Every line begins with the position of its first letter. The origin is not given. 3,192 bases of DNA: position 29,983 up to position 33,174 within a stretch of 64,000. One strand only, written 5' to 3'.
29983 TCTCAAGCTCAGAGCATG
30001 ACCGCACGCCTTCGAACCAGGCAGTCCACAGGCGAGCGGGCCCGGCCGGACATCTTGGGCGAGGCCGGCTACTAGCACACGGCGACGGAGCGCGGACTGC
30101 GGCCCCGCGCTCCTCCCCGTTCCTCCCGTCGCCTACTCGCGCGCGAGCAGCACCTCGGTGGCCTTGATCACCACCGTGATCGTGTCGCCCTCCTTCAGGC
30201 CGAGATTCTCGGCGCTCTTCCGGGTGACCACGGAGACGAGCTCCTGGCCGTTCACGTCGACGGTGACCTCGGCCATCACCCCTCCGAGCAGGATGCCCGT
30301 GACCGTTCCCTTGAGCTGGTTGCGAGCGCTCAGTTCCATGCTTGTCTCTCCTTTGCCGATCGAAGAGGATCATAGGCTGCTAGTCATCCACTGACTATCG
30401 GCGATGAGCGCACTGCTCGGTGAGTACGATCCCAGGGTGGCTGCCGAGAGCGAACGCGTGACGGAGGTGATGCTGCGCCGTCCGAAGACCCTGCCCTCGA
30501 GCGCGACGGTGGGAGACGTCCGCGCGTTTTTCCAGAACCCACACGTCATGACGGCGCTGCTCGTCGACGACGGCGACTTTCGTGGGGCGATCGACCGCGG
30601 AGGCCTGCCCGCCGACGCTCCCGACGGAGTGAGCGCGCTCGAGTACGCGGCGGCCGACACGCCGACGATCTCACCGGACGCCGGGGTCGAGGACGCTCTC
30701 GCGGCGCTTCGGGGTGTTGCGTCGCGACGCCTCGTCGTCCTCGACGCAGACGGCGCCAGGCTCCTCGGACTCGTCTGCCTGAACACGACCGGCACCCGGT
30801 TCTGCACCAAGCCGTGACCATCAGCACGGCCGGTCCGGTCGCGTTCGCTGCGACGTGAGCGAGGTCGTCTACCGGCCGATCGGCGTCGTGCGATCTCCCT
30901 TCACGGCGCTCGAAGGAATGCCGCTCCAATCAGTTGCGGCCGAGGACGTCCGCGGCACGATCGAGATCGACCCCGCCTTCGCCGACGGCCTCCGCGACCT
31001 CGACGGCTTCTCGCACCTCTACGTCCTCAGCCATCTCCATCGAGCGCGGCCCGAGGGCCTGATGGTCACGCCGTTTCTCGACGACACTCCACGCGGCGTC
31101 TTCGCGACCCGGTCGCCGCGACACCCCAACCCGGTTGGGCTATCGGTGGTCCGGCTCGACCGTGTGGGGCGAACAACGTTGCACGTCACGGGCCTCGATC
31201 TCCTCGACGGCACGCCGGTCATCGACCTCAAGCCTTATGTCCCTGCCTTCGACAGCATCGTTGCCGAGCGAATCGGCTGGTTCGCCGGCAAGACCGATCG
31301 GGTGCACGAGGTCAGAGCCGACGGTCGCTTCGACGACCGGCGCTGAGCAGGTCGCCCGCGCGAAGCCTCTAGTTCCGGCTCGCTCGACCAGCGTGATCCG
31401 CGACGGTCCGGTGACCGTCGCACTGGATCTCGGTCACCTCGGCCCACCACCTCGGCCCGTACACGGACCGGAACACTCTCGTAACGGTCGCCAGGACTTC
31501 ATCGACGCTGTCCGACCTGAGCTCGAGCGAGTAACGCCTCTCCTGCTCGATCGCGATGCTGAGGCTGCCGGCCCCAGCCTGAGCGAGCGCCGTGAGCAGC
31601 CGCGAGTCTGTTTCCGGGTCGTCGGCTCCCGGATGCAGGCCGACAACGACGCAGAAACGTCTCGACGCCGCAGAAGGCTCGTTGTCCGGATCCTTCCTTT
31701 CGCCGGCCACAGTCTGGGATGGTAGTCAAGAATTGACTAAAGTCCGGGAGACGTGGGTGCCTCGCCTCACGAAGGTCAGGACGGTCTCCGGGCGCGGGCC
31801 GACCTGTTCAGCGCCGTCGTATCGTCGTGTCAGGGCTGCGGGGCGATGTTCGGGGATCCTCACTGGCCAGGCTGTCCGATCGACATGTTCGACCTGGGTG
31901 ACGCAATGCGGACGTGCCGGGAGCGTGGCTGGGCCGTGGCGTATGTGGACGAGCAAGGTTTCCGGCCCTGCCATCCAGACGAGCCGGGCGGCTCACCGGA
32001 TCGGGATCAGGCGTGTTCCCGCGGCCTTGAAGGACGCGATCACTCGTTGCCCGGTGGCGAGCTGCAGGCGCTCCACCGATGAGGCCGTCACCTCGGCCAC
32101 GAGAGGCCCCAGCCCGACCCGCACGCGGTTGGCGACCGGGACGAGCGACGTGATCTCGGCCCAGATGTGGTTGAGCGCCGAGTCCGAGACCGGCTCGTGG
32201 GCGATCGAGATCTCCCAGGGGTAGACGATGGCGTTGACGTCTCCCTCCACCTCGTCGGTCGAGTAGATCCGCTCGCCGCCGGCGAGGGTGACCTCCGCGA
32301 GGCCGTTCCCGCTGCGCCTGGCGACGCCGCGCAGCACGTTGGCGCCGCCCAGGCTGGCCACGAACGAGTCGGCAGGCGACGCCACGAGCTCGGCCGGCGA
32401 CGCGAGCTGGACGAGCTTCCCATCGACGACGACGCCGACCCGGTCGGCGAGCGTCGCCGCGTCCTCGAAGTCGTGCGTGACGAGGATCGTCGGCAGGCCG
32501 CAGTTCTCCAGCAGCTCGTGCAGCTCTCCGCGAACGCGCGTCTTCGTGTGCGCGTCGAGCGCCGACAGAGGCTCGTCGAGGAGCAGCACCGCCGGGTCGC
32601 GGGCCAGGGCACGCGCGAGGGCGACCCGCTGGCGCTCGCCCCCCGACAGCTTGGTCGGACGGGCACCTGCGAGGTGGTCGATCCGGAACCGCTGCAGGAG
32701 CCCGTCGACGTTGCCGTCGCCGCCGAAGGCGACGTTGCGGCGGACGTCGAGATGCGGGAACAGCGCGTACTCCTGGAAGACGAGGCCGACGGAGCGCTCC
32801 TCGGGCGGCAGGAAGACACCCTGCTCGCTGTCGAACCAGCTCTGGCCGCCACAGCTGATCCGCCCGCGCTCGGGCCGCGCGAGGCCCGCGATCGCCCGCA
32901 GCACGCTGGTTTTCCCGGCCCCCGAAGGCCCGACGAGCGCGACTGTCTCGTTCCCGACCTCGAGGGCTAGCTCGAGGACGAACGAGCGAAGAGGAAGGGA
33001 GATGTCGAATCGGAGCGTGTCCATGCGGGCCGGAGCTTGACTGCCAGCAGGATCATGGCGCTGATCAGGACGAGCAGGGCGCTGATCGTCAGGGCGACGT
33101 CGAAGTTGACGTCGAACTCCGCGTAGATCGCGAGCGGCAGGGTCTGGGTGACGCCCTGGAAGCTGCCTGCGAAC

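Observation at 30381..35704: Recurring 17-bp dyad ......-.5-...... at three promoters around the molybdate genes: candidate operator of the HTH-TOBE regulator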

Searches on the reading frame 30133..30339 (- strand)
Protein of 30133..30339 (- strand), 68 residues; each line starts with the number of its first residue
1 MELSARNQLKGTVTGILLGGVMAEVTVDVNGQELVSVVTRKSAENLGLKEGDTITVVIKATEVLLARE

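Call 7: search_protein_families(library=pfam, proteins=[window:30133-30339:-], max_evalue=0.01)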
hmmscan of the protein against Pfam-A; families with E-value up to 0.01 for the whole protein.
window:30133-30339:- (68 aa): 3 families
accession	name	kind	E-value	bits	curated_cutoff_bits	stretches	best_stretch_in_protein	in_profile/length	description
PF03459.23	TOBE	-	4.1e-21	75.4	22.3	1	4-65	2-64/64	TOBE domain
PF08402.16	TOBE_2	-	3.1e-06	27.6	21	1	3-62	10-72/76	TOBE domain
PF12857.13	TOBE_3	-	0.0068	16.7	27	1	5-58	3-58/59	TOBE-like domain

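Call 8: search_protein_families(library=ncbifam, proteins=[window:30133-30339:-], max_evalue=0.01)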
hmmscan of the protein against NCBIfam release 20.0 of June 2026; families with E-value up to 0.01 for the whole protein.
window:30133-30339:- (68 aa): 8 families
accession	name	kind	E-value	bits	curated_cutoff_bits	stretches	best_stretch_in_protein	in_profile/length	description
TIGR00638.1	Mop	subfamily_domain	7.7e-21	73.9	55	1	1-67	1-68/70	molybdenum-pterin binding domain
NF040840.2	tungstate_WtpC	equivalog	2.9e-09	36.7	440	1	2-63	284-344/347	tungstate ABC transporter ATP-binding protein WtpC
TIGR02142.1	modC_ABC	equivalog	2.1e-08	33.8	285.05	1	2-62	291-351/353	molybdenum ABC transporter ATP-binding protein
NF007957.0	PRK10676.1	equivalog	4.9e-07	29.1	369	1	3-66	124-189/263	molybdenum-dependent transcriptional regulator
NF008355.0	PRK11144.1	equivalog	0.0012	17.9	434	1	4-63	291-350/353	molybdenum ABC transporter ATP-binding protein ModC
TIGR01439.1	lp_hng_hel_AbrB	domain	0.003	17.3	28.3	0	44-66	18-41/44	transcriptional regulator, AbrB family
TIGR02609.1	doc_partner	hypoth_equivalog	0.0045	17.3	55.9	1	34-67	10-43/74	putative addiction module antidote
NF050106.1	TA_MazE_antitoxin_Deino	equivalog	0.0096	16.1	65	0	37-63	4-30/65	type II toxin-antitoxin system MazE family antitoxin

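Call 45: find_related_loci(query=window:30133-30339:-, collection=metagenome_contigs, flank=3000)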
Query window:30133-30339:- (68 aa) in metagenome_contigs; peptide patterns used: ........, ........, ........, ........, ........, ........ (x = any residue, [..] = any of these).
600 stretches matched a pattern (row limit reached: there are more); 274 encode a relative of the query (tblastn E <= 1e-3); the best 80 are kept; 80 distinct loci.
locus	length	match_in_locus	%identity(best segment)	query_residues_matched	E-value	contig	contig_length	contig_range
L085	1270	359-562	84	1-68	9e-34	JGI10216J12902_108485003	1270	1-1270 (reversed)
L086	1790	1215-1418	82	1-68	2e-31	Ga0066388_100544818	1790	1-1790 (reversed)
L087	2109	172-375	76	1-68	2e-30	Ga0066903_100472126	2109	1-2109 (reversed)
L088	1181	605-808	78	1-68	9e-30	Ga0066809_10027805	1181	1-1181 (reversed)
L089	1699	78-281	74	1-68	1e-28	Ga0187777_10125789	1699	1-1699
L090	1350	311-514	74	1-68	4e-29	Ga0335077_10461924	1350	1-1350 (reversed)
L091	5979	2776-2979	74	1-68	2e-28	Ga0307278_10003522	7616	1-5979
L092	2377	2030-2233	72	1-68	1e-27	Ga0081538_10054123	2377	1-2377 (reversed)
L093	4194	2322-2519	77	1-66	1e-27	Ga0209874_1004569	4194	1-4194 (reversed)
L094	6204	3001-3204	72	1-68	7e-27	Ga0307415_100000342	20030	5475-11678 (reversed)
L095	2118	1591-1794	72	1-68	7e-27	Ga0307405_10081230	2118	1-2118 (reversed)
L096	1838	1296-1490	74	1-65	7e-27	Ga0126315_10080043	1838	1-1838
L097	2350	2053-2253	69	1-67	1e-26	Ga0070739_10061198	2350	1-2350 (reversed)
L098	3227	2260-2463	72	1-68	9e-27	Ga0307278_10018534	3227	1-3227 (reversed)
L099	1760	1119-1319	67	1-67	1e-26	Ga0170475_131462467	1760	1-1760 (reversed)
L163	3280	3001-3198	61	1-65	2e-21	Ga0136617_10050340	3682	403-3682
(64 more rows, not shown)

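Call 53: find_homologous_proteins(query=L163:1914-2816:-, max_evalue=1e-30)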
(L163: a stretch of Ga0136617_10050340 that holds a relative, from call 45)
Query L163:1914-2816:- (300 aa): 7350 proteins with E <= 1e-30 among 8000 candidates; the best 120 are listed.
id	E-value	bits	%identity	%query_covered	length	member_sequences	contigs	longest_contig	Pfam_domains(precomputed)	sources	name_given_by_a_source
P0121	1.2e-177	607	100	100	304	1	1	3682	PF13531.12,PF01547.31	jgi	-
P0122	1.8e-125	436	79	91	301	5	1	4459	PF13531.12,PF01547.31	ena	-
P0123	3.4e-113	396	76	81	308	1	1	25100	PF13531.12,PF01547.31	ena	-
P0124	3.1e-112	393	72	92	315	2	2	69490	PF13531.12,PF01547.31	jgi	jgi:molybdate transport system substrate-binding protein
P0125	2.1e-111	390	74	92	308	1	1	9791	PF13531.12,PF12727.13,PF01547.31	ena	-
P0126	2.5e-111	390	71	95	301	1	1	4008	PF13531.12,PF01547.31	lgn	-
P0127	2.6e-111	390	71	91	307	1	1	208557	PF13531.12,PF01547.31,PF12849.13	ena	-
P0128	7.3e-111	388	69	96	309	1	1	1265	PF13531.12,PF12727.13,PF01547.31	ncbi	-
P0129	1.3e-110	387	69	98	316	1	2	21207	PF13531.12,PF12727.13,PF01547.31,PF12849.13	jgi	-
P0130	4.0e-110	386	75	80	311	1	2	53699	PF13531.12,PF12727.13,PF01547.31,PF12849.13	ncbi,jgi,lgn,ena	-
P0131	1.1e-109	384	75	84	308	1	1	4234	PF13531.12,PF12727.13,PF01547.31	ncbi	-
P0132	2.1e-109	383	69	91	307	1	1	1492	PF13531.12,PF01547.31,PF12849.13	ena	-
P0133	2.1e-109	383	73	90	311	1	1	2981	PF13531.12,PF12727.13,PF01547.31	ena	-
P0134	2.5e-109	383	71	80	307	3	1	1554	PF13531.12,PF01547.31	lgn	-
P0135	1.2e-108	381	75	80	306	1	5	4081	PF13531.12,PF01547.31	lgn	-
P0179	4.5e-103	362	69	92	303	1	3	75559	PF13531.12,PF01547.31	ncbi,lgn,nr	ncbi:MAG: molybdate ABC transporter substrate-binding protein [Chloroflexota bacterium]|nr:molybdate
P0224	4.3e-100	353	71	80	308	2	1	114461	PF13531.12,PF01547.31,PF12849.13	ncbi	ncbi:MAG: molybdate ABC transporter substrate-binding protein [Thermomicrobiales bacterium]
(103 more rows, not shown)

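Call 54: find_encoding_contigs(protein=P0124, flank=6000, max_places=1)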
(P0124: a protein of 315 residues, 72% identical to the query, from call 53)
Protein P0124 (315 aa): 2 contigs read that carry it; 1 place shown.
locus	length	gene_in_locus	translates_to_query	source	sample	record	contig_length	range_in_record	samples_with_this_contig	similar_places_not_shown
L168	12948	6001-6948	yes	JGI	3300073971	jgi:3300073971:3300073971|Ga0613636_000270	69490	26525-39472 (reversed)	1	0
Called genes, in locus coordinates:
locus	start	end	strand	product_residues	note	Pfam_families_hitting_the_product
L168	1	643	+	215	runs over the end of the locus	-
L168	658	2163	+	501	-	PF01569:PAP2, PF22778:VCPO_2nd (weak), PF01569:PAP2 (weak), PF22778:VCPO_2nd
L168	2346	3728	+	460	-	PF00202:Aminotran_3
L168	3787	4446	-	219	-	PF01128:IspD, PF02348:CTP_transf_3, PF12804:NTP_transf_3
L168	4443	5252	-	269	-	PF02625:XdhC_CoxI, PF13478:XdhC_C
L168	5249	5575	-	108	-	PF02625:XdhC_CoxI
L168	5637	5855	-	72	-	PF03459:TOBE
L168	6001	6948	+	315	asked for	PF01547:SBP_bac_1, PF13531:SBP_bac_11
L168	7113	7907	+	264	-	PF00528:BPD_transp_1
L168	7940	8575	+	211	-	PF03551:PadR, PF10400:Vir_act_alpha_C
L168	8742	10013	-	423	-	PF05762:VWA_CoxE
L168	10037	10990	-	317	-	PF00004:AAA, PF07724:AAA_2 (weak), PF07726:AAA_3 (faint), PF07728:AAA_5, PF13401:AAA_22 (faint)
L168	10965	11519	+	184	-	PF05168:HEPN (weak)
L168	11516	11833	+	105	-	-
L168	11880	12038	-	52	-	-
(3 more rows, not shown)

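Call 55: find_encoding_contigs(protein=P0127, flank=6000, max_places=1)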
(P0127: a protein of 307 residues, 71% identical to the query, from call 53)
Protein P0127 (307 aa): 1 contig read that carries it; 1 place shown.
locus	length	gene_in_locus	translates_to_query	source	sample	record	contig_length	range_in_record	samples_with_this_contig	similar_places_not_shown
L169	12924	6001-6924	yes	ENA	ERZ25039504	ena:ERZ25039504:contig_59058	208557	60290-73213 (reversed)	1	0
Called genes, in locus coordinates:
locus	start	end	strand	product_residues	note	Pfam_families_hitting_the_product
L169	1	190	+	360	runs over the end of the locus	PF00180:Iso_dh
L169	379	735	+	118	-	PF00903:Glyoxalase, PF22677:Ble-like_N (weak), PF18029:Glyoxalase_6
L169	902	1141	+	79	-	-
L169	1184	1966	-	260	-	PF01594:AI-2E_transport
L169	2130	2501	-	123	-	PF01266:DAO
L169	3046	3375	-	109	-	PF01946:Thi4 (weak), PF01266:DAO, PF13450:NAD_binding_8 (weak)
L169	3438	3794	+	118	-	PF01909:NTP_transf_2, PF18765:Polbeta (weak)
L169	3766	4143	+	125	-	PF01934:HepT-like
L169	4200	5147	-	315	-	PF19459:DUF5996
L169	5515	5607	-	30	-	-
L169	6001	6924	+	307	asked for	PF12849:PBP_like_2 (faint), PF13531:SBP_bac_11, PF01547:SBP_bac_1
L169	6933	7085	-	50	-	-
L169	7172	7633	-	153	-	PF07883:Cupin_2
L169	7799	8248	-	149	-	PF00702:Hydrolase, PF13419:HAD_2, PF13242:Hydrolase_like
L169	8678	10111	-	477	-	PF07690:MFS_1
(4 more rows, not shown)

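Call 56: find_encoding_contigs(protein=P0123, flank=6000, max_places=1)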
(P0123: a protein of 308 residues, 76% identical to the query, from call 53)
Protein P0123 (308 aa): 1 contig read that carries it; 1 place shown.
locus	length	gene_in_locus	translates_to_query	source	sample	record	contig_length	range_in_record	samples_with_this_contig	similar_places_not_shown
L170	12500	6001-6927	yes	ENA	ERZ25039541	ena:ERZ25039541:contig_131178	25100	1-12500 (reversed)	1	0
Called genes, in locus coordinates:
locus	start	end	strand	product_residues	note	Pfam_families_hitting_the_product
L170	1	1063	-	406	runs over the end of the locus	PF03704:BTAD, PF13191:AAA_16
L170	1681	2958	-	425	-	PF00128:Alpha-amylase (faint)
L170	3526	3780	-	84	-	PF05974:DUF892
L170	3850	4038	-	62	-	PF05974:DUF892 (weak)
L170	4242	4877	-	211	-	PF13531:SBP_bac_11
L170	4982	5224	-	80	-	PF00174:Oxidored_molyb (weak)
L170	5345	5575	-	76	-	-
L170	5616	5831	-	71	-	PF03459:TOBE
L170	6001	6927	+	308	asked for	PF13531:SBP_bac_11, PF01547:SBP_bac_1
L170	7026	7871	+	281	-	PF00528:BPD_transp_1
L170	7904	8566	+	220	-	PF03551:PadR, PF10400:Vir_act_alpha_C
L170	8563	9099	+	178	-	-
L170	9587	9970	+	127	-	-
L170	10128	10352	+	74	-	PF02922:CBM_48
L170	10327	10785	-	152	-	-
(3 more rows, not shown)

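Call 59: find_encoding_contigs(protein=P0130, flank=6000, max_places=1)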
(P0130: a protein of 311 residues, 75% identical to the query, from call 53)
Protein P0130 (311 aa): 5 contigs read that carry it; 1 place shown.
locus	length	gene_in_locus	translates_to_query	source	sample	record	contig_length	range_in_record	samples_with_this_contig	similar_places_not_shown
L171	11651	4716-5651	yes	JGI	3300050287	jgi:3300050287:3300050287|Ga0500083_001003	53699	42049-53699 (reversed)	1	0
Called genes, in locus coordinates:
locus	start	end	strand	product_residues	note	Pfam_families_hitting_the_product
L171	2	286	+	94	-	?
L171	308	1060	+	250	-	-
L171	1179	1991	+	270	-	-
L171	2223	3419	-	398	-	PF13784:Fic_N, PF02661:Fic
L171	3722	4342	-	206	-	PF00174:Oxidored_molyb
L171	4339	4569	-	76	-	PF03459:TOBE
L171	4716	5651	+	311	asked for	PF12849:PBP_like_2 (faint), PF13531:SBP_bac_11, PF01547:SBP_bac_1, PF12727:PBP_like (weak)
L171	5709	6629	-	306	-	PF00892:EamA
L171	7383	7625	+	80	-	-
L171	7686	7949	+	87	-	-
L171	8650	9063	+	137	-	-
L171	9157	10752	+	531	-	PF00496:SBP_bac_5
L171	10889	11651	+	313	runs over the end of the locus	PF19300:BPD_transp_1_N, PF00528:BPD_transp_1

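Call 60: find_encoding_contigs(protein=P0179, flank=6000, max_places=1)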
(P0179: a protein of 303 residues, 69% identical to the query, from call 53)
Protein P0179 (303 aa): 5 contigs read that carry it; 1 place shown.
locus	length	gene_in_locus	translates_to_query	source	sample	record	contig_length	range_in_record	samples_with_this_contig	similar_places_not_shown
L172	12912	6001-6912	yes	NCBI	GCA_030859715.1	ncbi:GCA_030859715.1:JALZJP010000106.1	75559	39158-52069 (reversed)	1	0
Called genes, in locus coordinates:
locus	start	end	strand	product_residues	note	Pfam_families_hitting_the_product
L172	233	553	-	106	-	-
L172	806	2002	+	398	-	PF12832:MFS_1_like (faint), PF07690:MFS_1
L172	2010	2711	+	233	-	-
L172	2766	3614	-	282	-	PF00528:BPD_transp_1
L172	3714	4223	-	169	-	-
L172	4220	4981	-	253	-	PF13531:SBP_bac_11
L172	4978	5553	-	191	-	PF00174:Oxidored_molyb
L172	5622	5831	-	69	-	PF03459:TOBE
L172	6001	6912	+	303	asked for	PF01547:SBP_bac_1, PF13531:SBP_bac_11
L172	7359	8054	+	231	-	PF01522:Polysacc_deac_1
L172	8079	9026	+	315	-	PF00491:Arginase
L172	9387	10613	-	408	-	PF02535:Zip (weak)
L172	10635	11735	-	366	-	PF07732:Cu-oxidase_3, PF07731:Cu-oxidase_2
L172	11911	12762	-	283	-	-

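Call 61: find_encoding_contigs(protein=P0224, flank=6000, max_places=1)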
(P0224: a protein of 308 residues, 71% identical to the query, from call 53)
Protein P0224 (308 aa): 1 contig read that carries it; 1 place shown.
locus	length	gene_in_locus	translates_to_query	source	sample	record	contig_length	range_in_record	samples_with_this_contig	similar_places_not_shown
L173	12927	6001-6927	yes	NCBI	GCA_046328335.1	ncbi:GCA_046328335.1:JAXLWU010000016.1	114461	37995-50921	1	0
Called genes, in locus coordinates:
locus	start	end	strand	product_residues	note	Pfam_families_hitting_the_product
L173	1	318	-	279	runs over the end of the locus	PF04951:Peptidase_M55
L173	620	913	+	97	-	-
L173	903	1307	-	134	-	-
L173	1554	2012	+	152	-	-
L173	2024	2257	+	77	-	-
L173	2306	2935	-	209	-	PF01914:MarC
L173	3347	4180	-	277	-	PF03640:Lipoprotein_15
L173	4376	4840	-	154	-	-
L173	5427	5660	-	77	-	-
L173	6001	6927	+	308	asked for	PF12849:PBP_like_2 (weak), PF13531:SBP_bac_11, PF01547:SBP_bac_1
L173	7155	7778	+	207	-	PF03551:PadR, PF10400:Vir_act_alpha_C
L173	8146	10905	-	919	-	PF13493:DUF4118, PF00989:PAS, PF08447:PAS_3, PF08448:PAS_4, PF13426:PAS_9, PF08447:PAS_3, PF01590:GAF, PF13185:GAF_2, +7 more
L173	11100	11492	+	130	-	PF00903:Glyoxalase, PF12681:Glyoxalase_2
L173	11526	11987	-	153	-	-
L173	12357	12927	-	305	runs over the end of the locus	PF00149:Metallophos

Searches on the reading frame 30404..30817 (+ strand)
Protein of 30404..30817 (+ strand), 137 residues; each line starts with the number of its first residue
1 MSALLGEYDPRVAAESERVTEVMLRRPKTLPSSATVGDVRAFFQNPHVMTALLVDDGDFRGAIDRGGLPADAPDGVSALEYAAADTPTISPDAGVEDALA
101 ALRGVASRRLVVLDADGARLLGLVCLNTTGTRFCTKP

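Call 7: search_protein_families(library=pfam, proteins=[window:30404-30817:+], max_evalue=0.01)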
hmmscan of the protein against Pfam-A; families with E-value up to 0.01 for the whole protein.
window:30404-30817:+ (137 aa): 1 family
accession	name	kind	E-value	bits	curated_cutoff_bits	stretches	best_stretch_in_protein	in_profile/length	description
PF00571.33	CBS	-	2.1e-10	41.2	24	2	85-124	8-46/57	CBS domain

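Call 8: search_protein_families(library=ncbifam, proteins=[window:30404-30817:+], max_evalue=0.01)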
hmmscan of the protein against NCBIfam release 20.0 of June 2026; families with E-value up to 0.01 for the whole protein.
window:30404-30817:+ (137 aa): 1 family
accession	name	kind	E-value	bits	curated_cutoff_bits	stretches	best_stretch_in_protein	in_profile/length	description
NF002505.0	PRK01862.1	equivalog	0.00015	20.6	482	1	14-124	444-561/577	ClcB-like voltage-gated chloride channel protein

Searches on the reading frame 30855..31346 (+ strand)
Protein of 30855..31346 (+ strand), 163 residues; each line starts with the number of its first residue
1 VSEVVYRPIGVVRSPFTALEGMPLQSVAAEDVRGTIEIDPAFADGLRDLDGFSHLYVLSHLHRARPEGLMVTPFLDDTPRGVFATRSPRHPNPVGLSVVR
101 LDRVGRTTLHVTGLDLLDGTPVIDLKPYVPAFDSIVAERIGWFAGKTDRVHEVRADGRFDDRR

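Call 7: search_protein_families(library=pfam, proteins=[window:30855-31346:+], max_evalue=0.01)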
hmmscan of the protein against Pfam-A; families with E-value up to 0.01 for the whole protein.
window:30855-31346:+ (163 aa): 1 family
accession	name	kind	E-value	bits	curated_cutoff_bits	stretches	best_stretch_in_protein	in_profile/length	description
PF01980.22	TrmO_N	-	7.5e-39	133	26.8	1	21-133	1-116/116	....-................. O N-terminal domain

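Call 8: search_protein_families(library=ncbifam, proteins=[window:30855-31346:+], max_evalue=0.01)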
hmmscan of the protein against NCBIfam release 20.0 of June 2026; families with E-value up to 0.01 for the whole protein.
window:30855-31346:+ (163 aa): 1 family
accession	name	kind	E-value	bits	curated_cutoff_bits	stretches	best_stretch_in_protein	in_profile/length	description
TIGR00104.1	tRNA_TsaA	equivalog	6.4e-38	130.2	93.25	1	1-135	1-138/143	tRNA (N6-threonylcarbamoyladenosine(37)-N6)-methyltransferase TrmO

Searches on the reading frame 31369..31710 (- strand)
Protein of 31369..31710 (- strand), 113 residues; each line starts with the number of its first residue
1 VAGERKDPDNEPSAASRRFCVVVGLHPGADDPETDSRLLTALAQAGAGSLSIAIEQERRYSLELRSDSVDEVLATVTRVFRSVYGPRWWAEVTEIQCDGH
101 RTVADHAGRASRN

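Call 7: search_protein_families(library=pfam, proteins=[window:31369-31710:-], max_evalue=0.01)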
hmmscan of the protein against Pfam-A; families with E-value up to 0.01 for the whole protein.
window:31369-31710:- (113 aa): 0 families

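Call 8: search_protein_families(library=ncbifam, proteins=[window:31369-31710:-], max_evalue=0.01)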
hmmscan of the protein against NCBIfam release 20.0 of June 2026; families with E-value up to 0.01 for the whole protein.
window:31369-31710:- (113 aa): 0 families

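Call 97: search_protein_representatives(protein=window:31369-31710:-)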
Query: 113 residues. Proteins with E-value up to 0.001 (for the whole library): 11; up to 1e-10: 2; up to 1e-30: 0. The best 11 are listed.
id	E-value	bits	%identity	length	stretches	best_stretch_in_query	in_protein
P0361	4.0e-17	78.5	45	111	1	15-110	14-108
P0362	2.9e-12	62.8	44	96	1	17-98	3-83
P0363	5.3e-10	55.6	41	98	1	16-96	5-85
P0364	8.1e-07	45.3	33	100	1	12-95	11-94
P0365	9.3e-07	45.1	37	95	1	19-96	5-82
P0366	9.5e-06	41.9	33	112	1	14-100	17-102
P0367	2.7e-05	40.4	31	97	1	14-97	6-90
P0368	3.4e-05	40.1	41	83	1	19-95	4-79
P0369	8.1e-05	38.9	42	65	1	54-101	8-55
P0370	1.9e-04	37.7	32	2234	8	18-54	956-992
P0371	3.7e-04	36.8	38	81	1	19-93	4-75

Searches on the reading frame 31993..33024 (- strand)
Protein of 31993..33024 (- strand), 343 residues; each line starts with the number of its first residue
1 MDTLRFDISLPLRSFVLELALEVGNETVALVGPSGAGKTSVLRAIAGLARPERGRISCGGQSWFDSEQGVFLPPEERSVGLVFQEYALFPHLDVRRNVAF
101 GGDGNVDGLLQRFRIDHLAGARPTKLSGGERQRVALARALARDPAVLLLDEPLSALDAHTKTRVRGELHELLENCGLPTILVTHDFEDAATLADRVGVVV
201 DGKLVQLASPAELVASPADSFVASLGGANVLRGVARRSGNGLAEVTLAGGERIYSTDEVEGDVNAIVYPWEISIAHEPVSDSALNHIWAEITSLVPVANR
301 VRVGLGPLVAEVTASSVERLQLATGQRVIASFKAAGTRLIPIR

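Call 7: search_protein_families(library=pfam, proteins=[window:31993-33024:-], max_evalue=0.01)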
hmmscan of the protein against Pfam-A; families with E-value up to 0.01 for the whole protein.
window:31993-33024:- (343 aa): 10 families
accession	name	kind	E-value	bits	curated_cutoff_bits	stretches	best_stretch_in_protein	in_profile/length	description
PF00005.33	ABC_tran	-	2e-30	106.6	25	1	25-153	11-136/137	ABC transporter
PF13304.12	AAA_21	-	6.4e-09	36.7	27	1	29-58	3-26/304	AAA domain, putative AbiEii toxin, Type IV TA system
PF03459.23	TOBE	-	2.2e-07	31.4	22.3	1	300-335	24-60/64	TOBE domain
PF02463.25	SMC_N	-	1.9e-06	27.9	40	0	13-45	11-44/220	RecF/RecN/SMC N terminal domain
PF13191.12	AAA_16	-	8e-05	23.6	32.6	1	26-187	25-142/167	AAA ATPase domain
PF20703.3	nSTAND1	-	0.0008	19.6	27.1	1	21-49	28-55/379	Novel STAND NTPase 1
PF13604.12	AAA_30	-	0.0014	18.8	27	0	21-52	14-45/191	AAA domain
PF00004.35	AAA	-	0.003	18.4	21.2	0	29-58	2-31/131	ATPase family associated with various cellular activities (AAA)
PF03193.22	RsgA_GTPase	-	0.0056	17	30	1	18-57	99-138/174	RsgA GTPase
PF13401.12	AAA_22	-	0.0071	17.1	27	0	28-65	8-33/130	AAA domain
